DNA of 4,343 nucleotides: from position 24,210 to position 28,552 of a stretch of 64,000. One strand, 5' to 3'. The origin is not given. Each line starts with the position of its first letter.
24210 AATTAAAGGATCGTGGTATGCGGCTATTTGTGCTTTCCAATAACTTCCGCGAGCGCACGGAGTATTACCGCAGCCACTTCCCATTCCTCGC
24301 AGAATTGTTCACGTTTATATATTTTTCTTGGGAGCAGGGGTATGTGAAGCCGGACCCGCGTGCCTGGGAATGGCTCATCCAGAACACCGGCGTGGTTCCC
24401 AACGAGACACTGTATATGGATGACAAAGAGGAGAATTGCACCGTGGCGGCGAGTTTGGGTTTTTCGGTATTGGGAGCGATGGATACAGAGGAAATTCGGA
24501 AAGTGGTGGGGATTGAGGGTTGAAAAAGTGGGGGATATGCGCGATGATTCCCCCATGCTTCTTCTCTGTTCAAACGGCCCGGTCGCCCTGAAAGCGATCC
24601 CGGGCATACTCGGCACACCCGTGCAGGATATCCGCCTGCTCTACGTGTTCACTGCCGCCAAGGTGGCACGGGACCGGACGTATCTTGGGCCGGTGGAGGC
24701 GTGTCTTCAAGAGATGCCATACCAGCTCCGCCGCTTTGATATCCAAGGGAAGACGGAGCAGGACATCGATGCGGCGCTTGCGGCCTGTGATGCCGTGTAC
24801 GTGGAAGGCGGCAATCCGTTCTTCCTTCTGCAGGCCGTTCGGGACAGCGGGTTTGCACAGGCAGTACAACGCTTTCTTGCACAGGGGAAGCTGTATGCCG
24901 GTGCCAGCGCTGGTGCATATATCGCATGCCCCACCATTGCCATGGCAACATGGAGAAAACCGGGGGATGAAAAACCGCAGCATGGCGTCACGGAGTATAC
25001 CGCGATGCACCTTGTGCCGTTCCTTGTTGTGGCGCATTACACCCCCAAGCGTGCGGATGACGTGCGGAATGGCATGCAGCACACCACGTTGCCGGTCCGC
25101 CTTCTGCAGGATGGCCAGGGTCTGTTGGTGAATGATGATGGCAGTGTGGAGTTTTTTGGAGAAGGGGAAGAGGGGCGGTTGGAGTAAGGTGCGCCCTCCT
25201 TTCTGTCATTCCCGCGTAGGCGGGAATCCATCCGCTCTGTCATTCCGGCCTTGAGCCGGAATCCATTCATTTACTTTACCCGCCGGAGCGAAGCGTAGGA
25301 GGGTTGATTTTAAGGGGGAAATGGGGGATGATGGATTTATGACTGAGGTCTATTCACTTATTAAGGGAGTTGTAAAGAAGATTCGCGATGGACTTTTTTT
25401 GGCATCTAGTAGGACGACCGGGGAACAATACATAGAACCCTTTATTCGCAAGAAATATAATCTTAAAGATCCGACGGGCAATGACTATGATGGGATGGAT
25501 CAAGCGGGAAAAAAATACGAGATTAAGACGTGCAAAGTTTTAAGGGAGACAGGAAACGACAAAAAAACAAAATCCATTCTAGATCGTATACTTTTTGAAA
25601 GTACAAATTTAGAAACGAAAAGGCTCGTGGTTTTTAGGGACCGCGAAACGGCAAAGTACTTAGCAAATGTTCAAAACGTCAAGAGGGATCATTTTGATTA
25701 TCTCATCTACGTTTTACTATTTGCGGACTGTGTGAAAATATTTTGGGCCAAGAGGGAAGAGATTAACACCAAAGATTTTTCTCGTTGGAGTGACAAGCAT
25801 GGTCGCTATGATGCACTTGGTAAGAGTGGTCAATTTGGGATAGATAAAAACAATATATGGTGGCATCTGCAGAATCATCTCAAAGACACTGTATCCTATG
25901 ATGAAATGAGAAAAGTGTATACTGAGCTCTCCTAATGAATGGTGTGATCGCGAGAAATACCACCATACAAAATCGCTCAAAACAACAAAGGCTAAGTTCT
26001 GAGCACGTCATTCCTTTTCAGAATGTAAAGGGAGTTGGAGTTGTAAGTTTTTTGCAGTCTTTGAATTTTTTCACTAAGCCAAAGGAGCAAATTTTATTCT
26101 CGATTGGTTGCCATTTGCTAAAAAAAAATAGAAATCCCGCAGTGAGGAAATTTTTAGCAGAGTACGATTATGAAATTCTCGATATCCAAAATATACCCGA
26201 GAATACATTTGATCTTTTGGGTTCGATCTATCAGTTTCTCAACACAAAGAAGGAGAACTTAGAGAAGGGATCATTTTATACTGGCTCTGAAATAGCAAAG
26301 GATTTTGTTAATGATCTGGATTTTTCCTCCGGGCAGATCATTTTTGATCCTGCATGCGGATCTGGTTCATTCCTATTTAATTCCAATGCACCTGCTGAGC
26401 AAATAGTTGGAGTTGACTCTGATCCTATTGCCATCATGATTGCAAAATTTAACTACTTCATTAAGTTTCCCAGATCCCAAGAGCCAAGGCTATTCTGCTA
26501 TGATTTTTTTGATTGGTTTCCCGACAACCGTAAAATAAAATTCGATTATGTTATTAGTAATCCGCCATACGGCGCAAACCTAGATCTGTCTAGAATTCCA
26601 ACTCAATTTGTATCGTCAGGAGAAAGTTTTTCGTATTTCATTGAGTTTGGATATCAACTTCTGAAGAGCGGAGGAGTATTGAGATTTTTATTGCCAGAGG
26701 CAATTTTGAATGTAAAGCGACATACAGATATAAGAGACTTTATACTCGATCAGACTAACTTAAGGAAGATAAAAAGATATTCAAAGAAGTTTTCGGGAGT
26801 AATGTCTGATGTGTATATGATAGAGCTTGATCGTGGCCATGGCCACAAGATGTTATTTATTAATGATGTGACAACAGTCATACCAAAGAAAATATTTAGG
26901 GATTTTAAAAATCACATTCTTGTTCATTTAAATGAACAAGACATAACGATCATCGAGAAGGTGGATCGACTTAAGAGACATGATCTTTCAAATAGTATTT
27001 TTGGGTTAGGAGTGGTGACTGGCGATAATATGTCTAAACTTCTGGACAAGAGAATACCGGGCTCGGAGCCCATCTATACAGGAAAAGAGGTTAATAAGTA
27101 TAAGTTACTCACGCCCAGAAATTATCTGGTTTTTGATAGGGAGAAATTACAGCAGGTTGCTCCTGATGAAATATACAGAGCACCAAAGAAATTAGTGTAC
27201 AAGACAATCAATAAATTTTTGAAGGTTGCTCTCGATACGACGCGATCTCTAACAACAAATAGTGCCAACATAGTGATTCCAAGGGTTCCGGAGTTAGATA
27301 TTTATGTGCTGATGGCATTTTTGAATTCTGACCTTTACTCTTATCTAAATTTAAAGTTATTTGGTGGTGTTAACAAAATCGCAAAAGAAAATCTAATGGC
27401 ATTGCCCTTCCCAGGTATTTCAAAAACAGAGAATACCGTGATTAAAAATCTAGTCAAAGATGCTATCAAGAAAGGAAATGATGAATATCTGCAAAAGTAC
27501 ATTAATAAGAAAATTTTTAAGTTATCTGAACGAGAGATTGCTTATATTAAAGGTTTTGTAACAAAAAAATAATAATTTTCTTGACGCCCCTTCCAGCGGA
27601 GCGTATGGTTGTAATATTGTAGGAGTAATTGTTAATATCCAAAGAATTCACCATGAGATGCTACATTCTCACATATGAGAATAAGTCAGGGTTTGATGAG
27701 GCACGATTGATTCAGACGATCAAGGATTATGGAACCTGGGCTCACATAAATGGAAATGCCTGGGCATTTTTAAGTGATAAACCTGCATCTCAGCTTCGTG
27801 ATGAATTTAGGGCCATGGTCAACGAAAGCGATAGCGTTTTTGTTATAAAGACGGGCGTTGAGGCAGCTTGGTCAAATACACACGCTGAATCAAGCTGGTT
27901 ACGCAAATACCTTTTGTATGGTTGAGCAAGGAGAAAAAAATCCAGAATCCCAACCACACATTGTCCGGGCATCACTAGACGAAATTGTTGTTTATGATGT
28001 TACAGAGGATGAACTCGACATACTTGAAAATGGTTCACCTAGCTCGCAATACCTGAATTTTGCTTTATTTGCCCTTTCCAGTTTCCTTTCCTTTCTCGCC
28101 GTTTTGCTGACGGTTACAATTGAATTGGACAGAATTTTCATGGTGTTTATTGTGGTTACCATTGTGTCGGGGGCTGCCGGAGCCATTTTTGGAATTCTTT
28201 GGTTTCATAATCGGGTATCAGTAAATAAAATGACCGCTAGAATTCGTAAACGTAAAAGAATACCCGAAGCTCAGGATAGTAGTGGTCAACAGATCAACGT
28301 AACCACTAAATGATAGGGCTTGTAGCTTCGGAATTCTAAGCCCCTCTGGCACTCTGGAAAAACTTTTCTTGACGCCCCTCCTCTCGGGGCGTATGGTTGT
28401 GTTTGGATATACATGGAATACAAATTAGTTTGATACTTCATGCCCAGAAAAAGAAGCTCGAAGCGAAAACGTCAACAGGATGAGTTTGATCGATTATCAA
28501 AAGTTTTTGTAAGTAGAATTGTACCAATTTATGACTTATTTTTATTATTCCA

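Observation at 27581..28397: Two near-identical promoters with the same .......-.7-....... operator drive the small two-gene module and the HEPN-like gene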

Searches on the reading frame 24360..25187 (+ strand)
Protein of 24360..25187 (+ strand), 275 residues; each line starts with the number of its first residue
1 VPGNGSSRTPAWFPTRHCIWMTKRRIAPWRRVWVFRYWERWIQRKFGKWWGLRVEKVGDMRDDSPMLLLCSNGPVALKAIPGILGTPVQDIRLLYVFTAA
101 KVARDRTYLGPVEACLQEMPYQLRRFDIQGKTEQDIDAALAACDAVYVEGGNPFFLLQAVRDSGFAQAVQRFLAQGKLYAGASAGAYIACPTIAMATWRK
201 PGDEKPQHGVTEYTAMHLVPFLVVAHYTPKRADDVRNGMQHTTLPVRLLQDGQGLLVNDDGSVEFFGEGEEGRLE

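Call 9: search_protein_families(library=pfam, proteins=[window:24360-25187:+], max_evalue=0.1)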
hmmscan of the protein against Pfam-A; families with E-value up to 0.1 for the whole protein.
window:24360-25187:+ (275 aa): 2 families
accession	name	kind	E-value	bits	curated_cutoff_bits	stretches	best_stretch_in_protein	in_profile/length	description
PF03575.23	Peptidase_S51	-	3.2e-30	105.8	23.9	1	79-261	21-202/206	Peptidase family S51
PF09825.15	BPL_N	-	0.097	12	24.2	0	142-194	49-100/283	Biotin-protein ligase, N terminal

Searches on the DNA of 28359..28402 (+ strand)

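Call 101: search_dna_similar(query=window:28359-28402:+, collection=phages, mode=distant, max_evalue=10, max_rows=15)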
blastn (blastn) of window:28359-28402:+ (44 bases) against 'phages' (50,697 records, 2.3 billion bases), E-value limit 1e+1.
Records with a match: 4; places in all: 4; records where one place covers at least 80% of the query: 0.
Best place of each record, by identity: >=99% 1; 95-99% 3.
By first word of the organism name: Staphylococcus 3; Streptomyces 1.
By host as written in the record: Staphylococcus sp. 3; Streptomyces coelicolor 1.
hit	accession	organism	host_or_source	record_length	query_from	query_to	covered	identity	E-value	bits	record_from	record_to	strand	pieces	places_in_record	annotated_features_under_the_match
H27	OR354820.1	Staphylococcus phage Alsa_1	Staphylococcus sp.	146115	2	21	45%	95.0%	9e+0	33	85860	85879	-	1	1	hypothetical protein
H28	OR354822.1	Staphylococcus phage Alsa_3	Staphylococcus sp.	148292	2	21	45%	95.0%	9e+0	33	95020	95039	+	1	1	hypothetical protein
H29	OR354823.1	Staphylococcus phage Alsa_4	Staphylococcus sp.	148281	2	21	45%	95.0%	9e+0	33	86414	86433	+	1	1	hypothetical protein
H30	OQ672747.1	Streptomyces phage phiScoe3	Streptomyces coelicolor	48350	15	32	41%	100.0%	3e+0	34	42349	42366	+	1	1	none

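Call 102: search_dna_similar(query=window:28359-28402:+, collection=plasmids, mode=distant, max_evalue=10, max_rows=15)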
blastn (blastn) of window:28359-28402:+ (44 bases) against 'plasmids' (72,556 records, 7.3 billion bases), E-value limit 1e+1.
Records with a match: 5; places in all: 5; records where one place covers at least 80% of the query: 0.
Best place of each record, by identity: 95-99% 5.
By first word of the organism name: Ensifer 3; Rhodococcus 1; Streptomyces 1.
By predicted mobility (MOB-suite, as given by PLSDB): non-mobilizable 5.
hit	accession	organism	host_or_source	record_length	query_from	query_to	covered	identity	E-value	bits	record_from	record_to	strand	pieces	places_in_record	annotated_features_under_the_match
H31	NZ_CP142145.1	Rhodococcus sp. PD04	mixed culture,Industrial wastewater ...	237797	9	34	59%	96.2%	1e-2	44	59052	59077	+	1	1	none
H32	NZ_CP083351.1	Ensifer adhaerens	cell culture,The sample was isolated ...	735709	20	40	48%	95.2%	8e+0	35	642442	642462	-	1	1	hypothetical protein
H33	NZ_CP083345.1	Ensifer adhaerens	cell culture,soil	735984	20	40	48%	95.2%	8e+0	35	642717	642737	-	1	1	none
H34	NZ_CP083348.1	Ensifer adhaerens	cell culture,soil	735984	20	40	48%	95.2%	8e+0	35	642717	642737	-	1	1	hypothetical protein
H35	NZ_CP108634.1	Streptomyces sp. NBC_01136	-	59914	11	31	48%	95.2%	8e+0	35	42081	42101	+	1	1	YcaO-like family protein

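Call 103: get_annotated_region(hit=H31, flank=1500)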
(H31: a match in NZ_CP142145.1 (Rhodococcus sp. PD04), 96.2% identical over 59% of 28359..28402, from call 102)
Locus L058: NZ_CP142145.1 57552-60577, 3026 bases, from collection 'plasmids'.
description: Rhodococcus sp. PD04 plasmid unnamed2, complete sequence
organism: Rhodococcus sp. PD04 (NCBI taxid 3109594)
taxonomy: Bacteria; Actinomycetota; Actinomycetes; Mycobacteriales; Nocardiaceae; Rhodococcus; Rhodococcus sp. PD04
host: -; source: mixed culture,Industrial wastewater from a coking plant; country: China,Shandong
typing (MOB-suite, as given by PLSDB): non-mobilizable
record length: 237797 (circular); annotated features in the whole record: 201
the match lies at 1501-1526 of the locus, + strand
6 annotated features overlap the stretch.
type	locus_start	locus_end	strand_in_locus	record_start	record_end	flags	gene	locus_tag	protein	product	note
CDS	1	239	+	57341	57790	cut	-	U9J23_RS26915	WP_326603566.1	MaoC family dehydratase N-terminal domain-containing protein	-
CDS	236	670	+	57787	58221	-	-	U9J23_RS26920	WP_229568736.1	MaoC/PaaZ C-terminal domain-containing protein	-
CDS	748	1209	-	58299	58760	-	-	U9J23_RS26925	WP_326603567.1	hypothetical protein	-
CDS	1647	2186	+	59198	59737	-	-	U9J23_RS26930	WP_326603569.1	HNH endonuclease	-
CDS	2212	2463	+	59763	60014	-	-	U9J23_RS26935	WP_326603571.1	WhiB family transcriptional regulator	-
CDS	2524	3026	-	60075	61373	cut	-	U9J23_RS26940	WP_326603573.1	insoluble domain protein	-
